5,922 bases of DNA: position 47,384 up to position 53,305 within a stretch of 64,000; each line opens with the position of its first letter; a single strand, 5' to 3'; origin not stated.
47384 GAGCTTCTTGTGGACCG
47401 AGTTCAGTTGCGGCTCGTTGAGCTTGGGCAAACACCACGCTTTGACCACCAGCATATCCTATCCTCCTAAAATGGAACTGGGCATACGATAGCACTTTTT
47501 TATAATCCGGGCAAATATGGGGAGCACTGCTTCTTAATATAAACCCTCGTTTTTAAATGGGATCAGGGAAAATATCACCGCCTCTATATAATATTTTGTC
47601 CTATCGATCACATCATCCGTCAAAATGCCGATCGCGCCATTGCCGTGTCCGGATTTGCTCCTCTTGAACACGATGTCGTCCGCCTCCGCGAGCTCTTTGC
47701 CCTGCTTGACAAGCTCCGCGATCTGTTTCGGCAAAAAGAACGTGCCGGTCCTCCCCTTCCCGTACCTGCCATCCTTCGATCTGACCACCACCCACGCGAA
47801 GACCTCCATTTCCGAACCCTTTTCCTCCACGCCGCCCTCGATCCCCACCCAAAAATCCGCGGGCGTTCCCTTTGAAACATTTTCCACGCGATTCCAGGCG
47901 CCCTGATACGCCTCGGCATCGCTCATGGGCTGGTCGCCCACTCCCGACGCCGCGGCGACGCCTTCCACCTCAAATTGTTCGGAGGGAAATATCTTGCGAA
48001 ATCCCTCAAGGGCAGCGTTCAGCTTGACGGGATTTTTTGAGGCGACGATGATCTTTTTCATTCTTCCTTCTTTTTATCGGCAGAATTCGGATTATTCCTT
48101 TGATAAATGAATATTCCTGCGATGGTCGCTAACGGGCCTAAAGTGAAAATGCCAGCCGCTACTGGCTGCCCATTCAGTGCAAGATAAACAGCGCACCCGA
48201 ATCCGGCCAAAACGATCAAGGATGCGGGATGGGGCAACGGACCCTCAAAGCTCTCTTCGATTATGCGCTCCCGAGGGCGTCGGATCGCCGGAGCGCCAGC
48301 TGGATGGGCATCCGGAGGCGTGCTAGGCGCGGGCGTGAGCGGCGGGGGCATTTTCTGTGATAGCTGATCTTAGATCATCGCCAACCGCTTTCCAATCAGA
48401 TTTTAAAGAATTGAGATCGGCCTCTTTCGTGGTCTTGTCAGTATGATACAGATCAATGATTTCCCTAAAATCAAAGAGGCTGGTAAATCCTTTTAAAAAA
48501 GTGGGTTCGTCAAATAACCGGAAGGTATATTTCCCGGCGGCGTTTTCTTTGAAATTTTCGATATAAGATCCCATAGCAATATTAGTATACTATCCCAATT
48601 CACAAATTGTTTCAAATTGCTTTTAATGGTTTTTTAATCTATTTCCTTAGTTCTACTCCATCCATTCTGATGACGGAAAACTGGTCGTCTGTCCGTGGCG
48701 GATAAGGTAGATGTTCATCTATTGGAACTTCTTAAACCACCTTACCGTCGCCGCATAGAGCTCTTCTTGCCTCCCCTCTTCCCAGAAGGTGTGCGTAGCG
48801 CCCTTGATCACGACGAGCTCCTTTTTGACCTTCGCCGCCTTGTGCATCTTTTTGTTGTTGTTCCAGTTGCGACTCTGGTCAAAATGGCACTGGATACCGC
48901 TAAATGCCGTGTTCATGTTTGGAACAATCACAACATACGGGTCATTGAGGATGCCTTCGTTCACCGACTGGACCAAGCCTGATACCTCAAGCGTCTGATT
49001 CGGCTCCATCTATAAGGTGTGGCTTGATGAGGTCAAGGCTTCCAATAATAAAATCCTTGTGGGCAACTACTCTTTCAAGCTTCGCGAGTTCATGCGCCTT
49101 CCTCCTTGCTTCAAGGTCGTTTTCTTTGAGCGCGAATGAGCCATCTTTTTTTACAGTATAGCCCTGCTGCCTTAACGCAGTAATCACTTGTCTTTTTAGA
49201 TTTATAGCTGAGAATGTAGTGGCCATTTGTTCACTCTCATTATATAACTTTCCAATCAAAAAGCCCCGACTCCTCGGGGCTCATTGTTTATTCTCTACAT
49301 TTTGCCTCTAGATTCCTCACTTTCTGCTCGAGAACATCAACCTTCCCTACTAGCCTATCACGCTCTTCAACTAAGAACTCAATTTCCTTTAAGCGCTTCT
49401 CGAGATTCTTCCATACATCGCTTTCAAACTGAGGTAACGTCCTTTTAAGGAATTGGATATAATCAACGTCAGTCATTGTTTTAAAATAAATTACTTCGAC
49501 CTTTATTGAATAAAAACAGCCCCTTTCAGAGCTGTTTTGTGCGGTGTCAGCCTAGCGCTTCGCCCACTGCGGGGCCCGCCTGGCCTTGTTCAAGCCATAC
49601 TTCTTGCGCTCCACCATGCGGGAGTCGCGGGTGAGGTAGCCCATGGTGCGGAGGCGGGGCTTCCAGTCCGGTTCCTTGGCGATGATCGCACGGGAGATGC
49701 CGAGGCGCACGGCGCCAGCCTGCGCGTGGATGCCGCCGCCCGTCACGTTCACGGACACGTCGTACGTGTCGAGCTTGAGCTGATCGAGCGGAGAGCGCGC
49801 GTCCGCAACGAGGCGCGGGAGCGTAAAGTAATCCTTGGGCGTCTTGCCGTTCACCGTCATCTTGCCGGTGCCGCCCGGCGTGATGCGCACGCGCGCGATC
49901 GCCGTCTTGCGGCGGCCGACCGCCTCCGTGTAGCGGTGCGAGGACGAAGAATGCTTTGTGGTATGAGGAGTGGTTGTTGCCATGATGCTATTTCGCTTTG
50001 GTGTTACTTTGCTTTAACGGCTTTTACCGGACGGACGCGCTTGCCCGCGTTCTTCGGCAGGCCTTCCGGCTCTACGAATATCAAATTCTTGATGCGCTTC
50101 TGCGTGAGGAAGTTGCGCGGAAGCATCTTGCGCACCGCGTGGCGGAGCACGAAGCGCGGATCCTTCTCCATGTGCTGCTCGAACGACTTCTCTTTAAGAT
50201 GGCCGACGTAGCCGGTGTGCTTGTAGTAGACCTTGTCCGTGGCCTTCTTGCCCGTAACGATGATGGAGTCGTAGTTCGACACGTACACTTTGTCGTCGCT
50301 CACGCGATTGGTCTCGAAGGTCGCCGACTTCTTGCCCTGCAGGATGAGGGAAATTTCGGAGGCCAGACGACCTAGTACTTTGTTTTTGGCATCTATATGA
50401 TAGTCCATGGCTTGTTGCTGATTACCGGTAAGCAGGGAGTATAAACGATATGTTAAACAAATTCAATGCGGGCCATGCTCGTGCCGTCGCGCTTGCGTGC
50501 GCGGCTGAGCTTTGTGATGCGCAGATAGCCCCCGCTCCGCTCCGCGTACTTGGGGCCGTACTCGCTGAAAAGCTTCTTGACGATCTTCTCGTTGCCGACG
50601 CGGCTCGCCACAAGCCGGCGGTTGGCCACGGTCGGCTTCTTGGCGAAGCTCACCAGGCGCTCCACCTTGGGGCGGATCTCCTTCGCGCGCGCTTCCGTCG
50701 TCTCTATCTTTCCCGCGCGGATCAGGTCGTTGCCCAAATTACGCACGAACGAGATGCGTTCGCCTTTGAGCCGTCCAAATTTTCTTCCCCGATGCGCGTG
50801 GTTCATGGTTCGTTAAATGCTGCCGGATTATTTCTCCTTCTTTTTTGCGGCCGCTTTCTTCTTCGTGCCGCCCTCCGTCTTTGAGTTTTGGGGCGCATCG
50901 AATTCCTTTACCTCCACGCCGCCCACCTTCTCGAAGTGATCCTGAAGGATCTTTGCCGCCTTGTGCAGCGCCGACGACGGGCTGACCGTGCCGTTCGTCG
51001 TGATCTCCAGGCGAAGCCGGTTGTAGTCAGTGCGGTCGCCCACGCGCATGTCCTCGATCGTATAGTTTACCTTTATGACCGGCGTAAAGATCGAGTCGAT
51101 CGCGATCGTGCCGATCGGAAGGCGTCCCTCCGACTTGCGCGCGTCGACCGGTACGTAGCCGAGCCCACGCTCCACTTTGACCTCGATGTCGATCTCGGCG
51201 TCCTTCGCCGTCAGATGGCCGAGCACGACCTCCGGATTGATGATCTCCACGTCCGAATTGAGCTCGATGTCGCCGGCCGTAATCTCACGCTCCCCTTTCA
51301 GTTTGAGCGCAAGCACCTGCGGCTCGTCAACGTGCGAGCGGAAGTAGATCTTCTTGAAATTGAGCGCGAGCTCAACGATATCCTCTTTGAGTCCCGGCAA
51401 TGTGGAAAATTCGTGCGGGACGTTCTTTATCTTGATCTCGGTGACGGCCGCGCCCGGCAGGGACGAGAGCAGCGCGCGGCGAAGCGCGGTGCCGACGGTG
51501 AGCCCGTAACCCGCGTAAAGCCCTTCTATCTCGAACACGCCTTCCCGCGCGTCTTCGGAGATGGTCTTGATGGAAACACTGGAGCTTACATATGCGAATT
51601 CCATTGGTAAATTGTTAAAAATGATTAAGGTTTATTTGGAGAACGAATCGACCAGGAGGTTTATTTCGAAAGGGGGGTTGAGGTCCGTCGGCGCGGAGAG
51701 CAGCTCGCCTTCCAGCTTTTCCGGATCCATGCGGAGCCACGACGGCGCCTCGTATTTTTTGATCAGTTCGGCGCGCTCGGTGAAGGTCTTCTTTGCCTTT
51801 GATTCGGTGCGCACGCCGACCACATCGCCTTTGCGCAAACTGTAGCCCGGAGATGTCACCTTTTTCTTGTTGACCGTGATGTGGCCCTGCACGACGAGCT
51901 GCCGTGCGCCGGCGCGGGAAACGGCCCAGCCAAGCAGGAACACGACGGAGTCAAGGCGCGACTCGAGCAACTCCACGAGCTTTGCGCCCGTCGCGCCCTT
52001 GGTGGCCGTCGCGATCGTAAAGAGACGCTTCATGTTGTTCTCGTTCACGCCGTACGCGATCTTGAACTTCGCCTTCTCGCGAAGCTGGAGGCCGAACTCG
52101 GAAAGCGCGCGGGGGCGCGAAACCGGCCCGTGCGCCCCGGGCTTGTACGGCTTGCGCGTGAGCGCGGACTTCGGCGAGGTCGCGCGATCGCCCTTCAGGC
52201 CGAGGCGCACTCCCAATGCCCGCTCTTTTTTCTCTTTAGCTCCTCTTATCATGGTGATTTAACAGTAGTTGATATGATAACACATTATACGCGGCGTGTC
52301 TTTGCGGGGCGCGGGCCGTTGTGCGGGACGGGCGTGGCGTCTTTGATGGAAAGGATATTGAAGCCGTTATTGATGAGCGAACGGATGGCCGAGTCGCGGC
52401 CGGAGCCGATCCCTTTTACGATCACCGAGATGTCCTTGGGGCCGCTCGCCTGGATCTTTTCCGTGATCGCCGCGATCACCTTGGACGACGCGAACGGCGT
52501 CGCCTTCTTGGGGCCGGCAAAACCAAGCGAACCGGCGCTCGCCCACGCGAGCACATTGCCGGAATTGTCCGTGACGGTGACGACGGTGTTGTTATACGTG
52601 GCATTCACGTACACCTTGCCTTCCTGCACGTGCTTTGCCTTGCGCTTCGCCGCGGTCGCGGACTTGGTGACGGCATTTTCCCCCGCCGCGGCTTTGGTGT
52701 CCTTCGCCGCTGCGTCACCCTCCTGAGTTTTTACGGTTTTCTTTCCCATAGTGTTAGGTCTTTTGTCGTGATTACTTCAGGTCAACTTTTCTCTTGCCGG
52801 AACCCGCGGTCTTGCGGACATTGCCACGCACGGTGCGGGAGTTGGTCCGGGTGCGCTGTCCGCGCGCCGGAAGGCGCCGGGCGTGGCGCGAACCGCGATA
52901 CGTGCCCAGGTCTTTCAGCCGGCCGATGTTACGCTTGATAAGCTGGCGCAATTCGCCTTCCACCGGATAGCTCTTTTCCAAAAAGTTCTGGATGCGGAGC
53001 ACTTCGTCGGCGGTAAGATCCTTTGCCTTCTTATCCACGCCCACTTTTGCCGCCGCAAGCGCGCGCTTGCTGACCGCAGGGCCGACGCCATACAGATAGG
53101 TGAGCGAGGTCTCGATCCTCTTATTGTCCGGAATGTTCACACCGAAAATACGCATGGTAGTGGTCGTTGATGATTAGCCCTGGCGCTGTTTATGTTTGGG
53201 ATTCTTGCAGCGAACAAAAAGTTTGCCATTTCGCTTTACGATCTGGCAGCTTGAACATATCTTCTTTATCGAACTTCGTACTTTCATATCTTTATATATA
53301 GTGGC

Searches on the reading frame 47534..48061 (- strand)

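Call 67: search_protein_families(library=pfam, proteins=[window:47534-48061:-], max_evalue=0.0001)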
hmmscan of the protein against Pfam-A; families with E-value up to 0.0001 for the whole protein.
window:47534-48061:- (175 aa): 1 family
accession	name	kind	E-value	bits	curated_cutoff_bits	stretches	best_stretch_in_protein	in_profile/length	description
PF01931.24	NTPase_I-T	-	2.5e-53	180.7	25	1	7-169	1-161/162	Protein of unknown function DUF84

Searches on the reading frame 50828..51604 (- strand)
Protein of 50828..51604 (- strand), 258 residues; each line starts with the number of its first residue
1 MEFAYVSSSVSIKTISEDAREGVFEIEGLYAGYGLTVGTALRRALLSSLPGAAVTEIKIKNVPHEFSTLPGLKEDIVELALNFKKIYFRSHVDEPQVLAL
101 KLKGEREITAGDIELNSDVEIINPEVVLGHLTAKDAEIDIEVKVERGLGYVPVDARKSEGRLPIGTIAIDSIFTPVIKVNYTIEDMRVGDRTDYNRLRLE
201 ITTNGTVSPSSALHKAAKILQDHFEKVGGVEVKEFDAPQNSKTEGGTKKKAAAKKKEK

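Call 68: search_protein_families(library=pfam, proteins=[window:50828-51604:-], max_evalue=0.0001)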
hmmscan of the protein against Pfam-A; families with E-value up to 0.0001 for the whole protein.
window:50828-51604:- (258 aa): 2 families
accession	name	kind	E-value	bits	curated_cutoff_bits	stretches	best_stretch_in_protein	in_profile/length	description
PF01000.31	RNA_pol_A_bac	-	2e-29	102.7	33.9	1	57-174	1-119/119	RNA polymerase Rpb3/RpoA insert domain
PF01193.29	RNA_pol_L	-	1.8e-20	72.8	24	1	31-224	5-74/74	RNA polymerase Rpb3/Rpb11 dimerisation domain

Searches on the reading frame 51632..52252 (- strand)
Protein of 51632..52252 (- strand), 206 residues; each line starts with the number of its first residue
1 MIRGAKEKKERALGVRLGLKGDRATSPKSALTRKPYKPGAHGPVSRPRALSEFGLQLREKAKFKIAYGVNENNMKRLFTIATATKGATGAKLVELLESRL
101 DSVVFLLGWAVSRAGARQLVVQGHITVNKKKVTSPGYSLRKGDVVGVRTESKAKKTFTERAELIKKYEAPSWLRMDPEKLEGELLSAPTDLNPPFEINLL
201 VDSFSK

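Call 68: search_protein_families(library=pfam, proteins=[window:51632-52252:-], max_evalue=0.0001)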
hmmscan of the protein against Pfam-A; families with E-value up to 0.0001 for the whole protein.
window:51632-52252:- (206 aa): 2 families
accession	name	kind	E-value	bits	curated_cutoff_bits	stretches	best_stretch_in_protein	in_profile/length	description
PF00163.24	Ribosomal_S4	-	2.9e-18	66.8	23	1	3-97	3-95/95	Ribosomal protein S4/S9 N-terminal domain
PF01479.30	S4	-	5.5e-15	55.3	22.8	1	99-145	2-48/48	S4 domain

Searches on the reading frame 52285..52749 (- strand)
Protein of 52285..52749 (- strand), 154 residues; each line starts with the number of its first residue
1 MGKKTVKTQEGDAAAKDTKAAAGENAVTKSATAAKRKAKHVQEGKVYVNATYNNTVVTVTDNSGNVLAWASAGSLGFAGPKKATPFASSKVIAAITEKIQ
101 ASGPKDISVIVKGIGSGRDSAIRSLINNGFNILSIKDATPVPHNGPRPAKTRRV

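Call 68: search_protein_families(library=pfam, proteins=[window:52285-52749:-], max_evalue=0.0001)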
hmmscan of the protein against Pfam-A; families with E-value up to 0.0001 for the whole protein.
window:52285-52749:- (154 aa): 1 family
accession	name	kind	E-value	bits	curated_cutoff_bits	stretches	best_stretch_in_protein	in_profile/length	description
PF00411.24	Ribosomal_S11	-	7e-33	113.8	25.1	1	44-153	1-110/110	Ribosomal protein S11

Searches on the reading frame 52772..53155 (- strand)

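Call 68: search_protein_families(library=pfam, proteins=[window:52772-53155:-], max_evalue=0.0001)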
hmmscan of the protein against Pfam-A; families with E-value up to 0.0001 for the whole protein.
window:52772-53155:- (127 aa): 1 family
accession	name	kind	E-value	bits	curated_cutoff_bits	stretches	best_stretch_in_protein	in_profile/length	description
PF00416.27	Ribosomal_S13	-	1.8e-24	87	31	1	2-108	1-128/128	Ribosomal protein S13/S18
